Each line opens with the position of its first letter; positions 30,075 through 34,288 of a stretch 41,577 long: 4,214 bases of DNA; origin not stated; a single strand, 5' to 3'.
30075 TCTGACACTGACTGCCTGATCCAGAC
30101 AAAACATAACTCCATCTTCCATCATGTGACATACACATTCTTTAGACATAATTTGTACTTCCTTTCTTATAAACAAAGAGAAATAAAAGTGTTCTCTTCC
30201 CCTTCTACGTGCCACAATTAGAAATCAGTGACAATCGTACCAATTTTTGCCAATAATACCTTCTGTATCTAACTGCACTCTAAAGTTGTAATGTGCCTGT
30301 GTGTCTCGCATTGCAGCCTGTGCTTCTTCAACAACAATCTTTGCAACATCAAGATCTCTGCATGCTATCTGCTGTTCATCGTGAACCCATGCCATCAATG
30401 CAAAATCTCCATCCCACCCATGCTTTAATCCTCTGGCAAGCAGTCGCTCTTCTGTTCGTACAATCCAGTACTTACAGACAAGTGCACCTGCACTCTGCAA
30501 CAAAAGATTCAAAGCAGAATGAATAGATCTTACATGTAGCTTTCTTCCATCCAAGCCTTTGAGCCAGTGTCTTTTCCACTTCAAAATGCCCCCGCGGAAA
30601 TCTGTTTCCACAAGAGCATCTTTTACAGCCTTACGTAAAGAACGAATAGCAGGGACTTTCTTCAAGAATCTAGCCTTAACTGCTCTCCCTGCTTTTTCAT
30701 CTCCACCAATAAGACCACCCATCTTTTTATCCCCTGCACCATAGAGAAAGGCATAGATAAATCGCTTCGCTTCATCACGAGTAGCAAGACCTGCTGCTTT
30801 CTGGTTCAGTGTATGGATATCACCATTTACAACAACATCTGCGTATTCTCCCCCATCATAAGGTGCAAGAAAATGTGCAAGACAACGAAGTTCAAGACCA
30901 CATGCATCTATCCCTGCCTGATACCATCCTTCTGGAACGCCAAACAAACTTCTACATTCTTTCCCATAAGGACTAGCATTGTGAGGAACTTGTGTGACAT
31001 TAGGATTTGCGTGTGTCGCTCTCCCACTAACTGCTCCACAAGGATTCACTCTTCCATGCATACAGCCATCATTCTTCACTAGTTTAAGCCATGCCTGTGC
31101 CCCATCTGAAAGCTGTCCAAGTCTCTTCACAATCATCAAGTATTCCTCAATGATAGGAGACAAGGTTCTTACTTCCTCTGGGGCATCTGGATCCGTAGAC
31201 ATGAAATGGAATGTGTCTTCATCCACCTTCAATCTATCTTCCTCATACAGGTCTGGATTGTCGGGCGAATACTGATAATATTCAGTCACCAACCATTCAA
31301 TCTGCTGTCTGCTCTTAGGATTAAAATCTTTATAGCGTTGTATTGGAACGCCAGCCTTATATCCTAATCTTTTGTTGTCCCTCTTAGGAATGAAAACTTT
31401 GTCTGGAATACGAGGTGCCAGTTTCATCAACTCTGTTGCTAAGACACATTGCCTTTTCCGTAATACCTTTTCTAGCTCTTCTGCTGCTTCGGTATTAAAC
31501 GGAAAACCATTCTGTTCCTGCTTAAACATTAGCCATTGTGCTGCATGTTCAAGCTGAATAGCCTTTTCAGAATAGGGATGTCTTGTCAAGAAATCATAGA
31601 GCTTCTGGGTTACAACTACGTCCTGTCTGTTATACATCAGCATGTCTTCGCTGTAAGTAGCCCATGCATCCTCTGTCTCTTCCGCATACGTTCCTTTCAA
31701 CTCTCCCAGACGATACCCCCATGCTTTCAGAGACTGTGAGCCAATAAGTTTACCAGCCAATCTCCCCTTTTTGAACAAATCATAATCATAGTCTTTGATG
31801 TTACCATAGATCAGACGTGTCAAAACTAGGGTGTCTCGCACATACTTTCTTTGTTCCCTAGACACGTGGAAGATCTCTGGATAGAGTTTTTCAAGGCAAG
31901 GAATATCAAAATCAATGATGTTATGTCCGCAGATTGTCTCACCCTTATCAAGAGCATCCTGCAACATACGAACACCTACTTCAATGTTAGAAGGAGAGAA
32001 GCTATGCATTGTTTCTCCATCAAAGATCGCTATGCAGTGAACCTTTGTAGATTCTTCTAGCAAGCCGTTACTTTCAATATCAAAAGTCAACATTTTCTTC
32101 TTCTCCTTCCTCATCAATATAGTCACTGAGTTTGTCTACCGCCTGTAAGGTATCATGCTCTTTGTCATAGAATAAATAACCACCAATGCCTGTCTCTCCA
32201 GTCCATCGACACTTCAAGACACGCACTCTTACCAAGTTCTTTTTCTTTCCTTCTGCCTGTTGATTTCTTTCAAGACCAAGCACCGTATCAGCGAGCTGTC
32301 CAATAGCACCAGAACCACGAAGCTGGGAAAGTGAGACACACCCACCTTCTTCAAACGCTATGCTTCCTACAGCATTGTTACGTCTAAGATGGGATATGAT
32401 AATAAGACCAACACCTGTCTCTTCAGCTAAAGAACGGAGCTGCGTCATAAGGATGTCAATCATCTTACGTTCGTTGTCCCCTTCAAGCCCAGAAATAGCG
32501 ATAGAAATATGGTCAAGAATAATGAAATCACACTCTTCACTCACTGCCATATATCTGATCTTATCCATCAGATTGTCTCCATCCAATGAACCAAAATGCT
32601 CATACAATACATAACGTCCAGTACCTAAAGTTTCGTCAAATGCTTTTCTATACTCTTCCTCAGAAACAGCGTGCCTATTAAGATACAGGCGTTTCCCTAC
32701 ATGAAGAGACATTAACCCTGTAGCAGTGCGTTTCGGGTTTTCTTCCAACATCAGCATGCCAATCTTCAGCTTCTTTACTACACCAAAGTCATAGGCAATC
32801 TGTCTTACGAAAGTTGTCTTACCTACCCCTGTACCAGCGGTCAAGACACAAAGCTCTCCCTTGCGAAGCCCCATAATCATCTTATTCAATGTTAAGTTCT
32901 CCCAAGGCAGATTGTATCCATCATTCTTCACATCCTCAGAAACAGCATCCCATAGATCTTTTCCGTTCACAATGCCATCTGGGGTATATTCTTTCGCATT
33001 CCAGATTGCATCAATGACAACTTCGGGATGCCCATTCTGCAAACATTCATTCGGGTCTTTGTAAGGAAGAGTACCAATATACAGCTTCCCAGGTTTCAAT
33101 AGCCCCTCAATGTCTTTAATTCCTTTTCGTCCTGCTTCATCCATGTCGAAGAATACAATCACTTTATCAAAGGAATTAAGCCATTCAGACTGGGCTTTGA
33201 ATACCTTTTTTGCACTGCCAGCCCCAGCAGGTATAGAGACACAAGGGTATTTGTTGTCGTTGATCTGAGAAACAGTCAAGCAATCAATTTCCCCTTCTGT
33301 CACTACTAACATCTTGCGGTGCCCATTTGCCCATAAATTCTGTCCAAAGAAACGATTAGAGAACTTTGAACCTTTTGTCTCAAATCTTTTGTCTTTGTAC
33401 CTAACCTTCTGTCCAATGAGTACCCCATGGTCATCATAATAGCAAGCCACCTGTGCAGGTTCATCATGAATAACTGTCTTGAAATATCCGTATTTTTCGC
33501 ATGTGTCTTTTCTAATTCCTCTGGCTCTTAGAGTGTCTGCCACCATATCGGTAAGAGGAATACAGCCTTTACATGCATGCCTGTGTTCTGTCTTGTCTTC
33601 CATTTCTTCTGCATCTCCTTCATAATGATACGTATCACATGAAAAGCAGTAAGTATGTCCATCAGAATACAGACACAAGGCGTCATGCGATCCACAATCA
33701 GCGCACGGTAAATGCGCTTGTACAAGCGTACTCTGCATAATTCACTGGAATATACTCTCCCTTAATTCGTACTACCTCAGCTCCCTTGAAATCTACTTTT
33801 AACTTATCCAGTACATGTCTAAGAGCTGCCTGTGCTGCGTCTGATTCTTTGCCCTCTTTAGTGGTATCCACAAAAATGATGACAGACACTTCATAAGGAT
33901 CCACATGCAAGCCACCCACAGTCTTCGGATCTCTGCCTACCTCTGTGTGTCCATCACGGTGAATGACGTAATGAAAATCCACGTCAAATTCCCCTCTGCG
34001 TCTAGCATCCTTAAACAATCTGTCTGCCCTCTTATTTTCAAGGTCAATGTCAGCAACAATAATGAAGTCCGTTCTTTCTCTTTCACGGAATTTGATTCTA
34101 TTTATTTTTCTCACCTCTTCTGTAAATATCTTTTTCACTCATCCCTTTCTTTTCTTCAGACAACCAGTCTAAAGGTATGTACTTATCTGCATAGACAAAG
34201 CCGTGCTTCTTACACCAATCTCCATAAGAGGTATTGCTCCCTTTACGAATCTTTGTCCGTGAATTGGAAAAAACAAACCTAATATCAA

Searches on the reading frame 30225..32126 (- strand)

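Call 81: search_protein_families(library=phrogs, proteins=[window:30225-32126:-], max_evalue=0.00001)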
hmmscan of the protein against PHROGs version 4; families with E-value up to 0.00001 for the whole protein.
window:30225-32126:- (633 aa): 7 families
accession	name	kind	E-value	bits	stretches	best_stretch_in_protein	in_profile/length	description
phrog_17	-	DNA, RNA and nucleotide metabolism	2e-143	481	1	7-632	667-1233/1445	DNA polymerase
phrog_15971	-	DNA, RNA and nucleotide metabolism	5.6e-114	382.2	1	190-633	4-376/376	DNA polymerase I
phrog_6375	-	DNA, RNA and nucleotide metabolism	2.1e-29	103.9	1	461-633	1-204/204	DNA polymerase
phrog_403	-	DNA, RNA and nucleotide metabolism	6.8e-17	62.4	1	6-183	61-249/321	DNA polymerase exonuclease subunit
phrog_8888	-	DNA, RNA and nucleotide metabolism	1.4e-15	59.1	1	392-588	2-191/295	DNA polymerase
phrog_38876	-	DNA, RNA and nucleotide metabolism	6.3e-12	47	1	93-181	9-94/111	DNA polymerase exonuclease subunit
phrog_24147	-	DNA, RNA and nucleotide metabolism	6.5e-11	43.4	1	535-633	2-93/93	DNA polymerase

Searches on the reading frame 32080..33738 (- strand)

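Call 81: search_protein_families(library=phrogs, proteins=[window:32080-33738:-], max_evalue=0.00001)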
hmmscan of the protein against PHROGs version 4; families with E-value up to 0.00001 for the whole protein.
window:32080-33738:- (552 aa): 7 families
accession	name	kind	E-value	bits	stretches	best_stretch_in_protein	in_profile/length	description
phrog_239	-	DNA, RNA and nucleotide metabolism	1e-187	627.7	1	6-547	39-611/801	DNA primase/helicase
phrog_19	-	DNA, RNA and nucleotide metabolism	5.6e-29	102.5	1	261-535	317-582/621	DnaB-like replicative helicase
phrog_243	-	DNA, RNA and nucleotide metabolism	7.4e-18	65.5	1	268-511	9-242/273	DnaB-like replicative helicase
phrog_47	-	DNA, RNA and nucleotide metabolism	1.5e-16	61.2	1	72-250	155-335/947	DNA primase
phrog_5482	-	unknown function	4.4e-10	39.8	1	278-526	36-291/341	-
phrog_3123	-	unknown function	1.6e-07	31.3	1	390-500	445-547/583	-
phrog_849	-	DNA, RNA and nucleotide metabolism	7.3e-06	26.2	0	62-212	145-308/435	DNA primase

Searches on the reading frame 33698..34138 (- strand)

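Call 81: search_protein_families(library=phrogs, proteins=[window:33698-34138:-], max_evalue=0.00001)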
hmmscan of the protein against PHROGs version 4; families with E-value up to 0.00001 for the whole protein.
window:33698-34138:- (146 aa): 1 family
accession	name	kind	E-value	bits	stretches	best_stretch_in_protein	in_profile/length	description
phrog_822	-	lysis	4.8e-09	37.3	1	10-123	11-133/215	amidase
